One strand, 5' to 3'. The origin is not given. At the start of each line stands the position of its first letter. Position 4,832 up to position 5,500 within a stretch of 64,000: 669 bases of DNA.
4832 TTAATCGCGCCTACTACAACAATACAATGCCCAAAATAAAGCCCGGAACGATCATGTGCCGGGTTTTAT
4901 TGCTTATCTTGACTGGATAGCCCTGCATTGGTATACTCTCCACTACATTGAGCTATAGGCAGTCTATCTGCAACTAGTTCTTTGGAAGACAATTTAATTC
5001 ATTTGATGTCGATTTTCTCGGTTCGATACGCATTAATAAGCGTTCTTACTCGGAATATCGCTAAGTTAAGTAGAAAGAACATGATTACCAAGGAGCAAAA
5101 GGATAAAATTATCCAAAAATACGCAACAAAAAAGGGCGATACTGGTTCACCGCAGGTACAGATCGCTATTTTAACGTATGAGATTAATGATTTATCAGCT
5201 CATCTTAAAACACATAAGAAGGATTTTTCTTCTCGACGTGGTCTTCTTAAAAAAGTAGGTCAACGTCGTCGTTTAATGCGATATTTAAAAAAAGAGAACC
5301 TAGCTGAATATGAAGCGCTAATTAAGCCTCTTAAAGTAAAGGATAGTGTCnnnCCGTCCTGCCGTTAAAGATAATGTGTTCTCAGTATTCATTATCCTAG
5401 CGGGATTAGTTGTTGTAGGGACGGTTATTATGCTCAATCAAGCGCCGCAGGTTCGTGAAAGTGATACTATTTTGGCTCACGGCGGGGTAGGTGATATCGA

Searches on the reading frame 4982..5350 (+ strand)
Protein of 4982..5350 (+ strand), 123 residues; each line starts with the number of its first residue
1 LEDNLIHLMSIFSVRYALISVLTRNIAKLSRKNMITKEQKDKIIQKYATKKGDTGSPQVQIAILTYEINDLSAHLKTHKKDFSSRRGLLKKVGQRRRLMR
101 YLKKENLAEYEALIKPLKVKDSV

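Call 44: search_protein_families(library=pfam, proteins=[window:4982-5350:+], max_evalue=0.001)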
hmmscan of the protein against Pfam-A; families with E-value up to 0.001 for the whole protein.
window:4982-5350:+ (123 aa): 1 family
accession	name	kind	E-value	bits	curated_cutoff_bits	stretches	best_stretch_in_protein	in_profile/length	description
PF00312.27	Ribosomal_S15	-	7.4e-32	109.8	31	1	40-119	1-80/81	Ribosomal protein S15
